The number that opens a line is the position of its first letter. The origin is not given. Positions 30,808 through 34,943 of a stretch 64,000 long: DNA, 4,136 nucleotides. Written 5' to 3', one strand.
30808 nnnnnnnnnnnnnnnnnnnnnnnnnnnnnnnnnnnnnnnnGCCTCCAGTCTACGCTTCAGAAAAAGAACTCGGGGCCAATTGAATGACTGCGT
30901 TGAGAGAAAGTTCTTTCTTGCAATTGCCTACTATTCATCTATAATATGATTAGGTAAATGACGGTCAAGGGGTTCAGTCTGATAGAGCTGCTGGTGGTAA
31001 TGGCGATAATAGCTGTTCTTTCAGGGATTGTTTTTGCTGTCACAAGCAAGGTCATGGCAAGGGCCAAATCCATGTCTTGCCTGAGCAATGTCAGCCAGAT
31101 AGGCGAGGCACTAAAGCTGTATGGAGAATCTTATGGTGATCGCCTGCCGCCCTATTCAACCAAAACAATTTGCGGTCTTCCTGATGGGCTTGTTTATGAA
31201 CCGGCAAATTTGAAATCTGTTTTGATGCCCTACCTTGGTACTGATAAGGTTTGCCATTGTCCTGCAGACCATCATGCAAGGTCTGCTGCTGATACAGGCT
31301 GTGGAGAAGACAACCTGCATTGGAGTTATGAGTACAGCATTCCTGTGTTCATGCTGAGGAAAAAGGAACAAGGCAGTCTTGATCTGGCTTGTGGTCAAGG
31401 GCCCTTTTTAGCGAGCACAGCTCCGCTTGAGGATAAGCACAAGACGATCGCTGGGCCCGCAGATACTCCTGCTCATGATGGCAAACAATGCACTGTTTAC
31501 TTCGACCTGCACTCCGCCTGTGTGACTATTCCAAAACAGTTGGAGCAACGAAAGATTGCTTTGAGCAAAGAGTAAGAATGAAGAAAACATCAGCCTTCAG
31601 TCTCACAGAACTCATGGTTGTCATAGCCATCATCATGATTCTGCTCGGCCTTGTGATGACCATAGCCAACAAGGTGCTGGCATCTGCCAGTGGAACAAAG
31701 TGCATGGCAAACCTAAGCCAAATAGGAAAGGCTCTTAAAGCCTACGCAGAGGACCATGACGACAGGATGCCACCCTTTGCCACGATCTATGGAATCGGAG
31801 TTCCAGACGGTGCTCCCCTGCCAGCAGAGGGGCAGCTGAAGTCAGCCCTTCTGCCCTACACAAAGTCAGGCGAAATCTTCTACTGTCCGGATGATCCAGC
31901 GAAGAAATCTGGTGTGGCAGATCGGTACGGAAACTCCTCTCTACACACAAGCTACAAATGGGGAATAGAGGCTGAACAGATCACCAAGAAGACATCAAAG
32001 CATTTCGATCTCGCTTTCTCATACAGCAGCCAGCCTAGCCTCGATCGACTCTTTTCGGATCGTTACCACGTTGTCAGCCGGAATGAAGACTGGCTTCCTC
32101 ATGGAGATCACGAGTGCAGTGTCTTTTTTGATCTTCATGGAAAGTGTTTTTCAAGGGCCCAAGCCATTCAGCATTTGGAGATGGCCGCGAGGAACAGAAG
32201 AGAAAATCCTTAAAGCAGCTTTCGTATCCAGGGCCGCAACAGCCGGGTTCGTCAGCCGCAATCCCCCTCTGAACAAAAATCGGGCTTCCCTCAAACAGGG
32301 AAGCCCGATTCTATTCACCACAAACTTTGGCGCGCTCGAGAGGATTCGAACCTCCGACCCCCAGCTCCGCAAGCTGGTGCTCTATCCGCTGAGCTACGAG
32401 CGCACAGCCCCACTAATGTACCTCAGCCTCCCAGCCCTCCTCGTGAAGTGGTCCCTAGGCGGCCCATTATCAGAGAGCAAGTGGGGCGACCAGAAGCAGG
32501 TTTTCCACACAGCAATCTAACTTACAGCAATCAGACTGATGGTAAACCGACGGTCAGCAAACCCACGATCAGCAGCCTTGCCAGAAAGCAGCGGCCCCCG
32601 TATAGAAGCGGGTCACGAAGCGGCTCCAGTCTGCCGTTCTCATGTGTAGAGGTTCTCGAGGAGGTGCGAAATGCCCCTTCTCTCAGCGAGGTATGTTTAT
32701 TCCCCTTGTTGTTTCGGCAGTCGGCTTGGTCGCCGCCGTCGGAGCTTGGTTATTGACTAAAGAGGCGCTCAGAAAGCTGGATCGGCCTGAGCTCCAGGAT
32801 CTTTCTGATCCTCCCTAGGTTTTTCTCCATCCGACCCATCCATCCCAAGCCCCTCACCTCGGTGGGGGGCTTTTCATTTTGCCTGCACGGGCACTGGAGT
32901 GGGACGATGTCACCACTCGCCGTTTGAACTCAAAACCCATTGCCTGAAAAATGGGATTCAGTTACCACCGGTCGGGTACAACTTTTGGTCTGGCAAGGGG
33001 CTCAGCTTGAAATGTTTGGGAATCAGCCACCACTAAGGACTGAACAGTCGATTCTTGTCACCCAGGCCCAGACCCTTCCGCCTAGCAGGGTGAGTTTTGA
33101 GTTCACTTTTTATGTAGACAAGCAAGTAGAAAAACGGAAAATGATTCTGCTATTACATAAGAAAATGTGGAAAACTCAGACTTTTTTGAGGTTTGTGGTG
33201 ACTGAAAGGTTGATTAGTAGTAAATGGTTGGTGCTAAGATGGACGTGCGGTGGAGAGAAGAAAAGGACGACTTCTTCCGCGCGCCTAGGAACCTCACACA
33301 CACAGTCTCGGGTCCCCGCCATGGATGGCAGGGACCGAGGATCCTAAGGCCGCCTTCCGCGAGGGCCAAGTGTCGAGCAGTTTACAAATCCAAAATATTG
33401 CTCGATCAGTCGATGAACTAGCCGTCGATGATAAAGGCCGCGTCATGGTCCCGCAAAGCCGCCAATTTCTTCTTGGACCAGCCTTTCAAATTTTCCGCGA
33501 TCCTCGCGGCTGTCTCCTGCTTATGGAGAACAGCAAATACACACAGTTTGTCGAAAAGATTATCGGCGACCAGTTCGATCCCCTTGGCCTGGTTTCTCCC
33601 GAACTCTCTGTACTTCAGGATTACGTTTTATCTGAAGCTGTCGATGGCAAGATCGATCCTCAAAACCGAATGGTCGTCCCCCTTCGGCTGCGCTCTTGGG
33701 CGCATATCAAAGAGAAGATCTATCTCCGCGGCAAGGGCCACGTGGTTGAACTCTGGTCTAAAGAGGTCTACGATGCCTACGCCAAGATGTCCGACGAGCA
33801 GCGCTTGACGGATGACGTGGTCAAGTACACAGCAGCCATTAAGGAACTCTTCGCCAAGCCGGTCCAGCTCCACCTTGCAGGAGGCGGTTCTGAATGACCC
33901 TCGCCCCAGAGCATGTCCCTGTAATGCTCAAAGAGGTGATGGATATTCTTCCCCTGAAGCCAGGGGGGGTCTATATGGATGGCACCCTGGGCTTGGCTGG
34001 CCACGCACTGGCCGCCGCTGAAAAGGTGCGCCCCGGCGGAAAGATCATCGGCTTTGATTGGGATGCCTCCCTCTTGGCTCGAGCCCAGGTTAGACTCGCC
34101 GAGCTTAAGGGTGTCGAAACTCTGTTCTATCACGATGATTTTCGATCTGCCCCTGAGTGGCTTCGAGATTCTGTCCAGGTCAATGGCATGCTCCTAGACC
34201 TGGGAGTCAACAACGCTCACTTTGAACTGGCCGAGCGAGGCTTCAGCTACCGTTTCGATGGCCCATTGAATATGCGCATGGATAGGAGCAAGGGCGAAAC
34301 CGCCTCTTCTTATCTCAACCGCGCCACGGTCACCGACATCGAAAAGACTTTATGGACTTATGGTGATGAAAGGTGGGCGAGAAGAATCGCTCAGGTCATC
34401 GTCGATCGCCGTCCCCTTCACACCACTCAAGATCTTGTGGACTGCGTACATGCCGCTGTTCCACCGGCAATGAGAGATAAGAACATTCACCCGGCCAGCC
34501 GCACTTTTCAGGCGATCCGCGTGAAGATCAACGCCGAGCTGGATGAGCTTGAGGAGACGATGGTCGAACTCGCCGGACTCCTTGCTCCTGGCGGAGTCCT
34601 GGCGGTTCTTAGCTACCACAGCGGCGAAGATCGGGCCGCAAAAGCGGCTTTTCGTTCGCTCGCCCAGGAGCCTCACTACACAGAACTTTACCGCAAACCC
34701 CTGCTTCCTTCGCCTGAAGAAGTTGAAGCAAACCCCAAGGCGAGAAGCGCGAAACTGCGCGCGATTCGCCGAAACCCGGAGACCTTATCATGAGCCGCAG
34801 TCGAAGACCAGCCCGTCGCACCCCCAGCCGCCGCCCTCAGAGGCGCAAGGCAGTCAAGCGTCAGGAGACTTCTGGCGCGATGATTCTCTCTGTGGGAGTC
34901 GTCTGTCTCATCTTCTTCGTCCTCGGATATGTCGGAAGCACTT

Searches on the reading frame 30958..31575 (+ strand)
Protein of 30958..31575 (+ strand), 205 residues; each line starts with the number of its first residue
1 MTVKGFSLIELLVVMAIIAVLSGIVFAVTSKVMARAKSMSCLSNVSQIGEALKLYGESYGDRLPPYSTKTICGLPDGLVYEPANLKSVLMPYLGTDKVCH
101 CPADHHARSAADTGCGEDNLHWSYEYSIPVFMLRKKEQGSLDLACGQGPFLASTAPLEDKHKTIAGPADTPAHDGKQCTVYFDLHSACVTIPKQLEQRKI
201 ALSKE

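Call 41: search_protein_families(library=pfam, proteins=[window:30958-31575:+], max_evalue=0.00001)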
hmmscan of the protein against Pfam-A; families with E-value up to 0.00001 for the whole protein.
window:30958-31575:+ (205 aa): 1 family
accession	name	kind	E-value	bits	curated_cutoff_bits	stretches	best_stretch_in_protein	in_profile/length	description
PF07963.17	N_methyl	-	4.5e-07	29.6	21.2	1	4-26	5-27/27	Prokaryotic N-terminal methylation motif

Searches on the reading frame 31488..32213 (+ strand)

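Call 69: search_protein_families(library=pfam, proteins=[window:31488-32213:+], max_evalue=0.001)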
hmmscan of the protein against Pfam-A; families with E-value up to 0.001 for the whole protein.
window:31488-32213:+ (241 aa): 1 family
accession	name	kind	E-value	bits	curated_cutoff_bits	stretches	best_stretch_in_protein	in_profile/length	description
PF07963.17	N_methyl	-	2.1e-05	24.3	21.2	1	31-56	1-26/27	Prokaryotic N-terminal methylation motif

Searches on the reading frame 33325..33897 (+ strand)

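Call 41: search_protein_families(library=pfam, proteins=[window:33325-33897:+], max_evalue=0.00001)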
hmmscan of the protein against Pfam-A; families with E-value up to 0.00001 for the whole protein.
window:33325-33897:+ (190 aa): 1 family
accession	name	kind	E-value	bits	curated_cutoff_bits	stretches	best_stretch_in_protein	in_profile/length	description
PF02381.23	MraZ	-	1.5e-13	50.9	23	1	102-159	2-59/72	MraZ protein, putative antitoxin-like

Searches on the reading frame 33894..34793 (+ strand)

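Call 41: search_protein_families(library=pfam, proteins=[window:33894-34793:+], max_evalue=0.00001)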
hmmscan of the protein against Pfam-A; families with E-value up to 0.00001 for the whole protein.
window:33894-34793:+ (299 aa): 1 family
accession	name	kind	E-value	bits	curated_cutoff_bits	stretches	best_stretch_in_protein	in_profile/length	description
PF01795.25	Methyltransf_5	-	7e-82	275.8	27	1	6-293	3-308/309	MraW methylase family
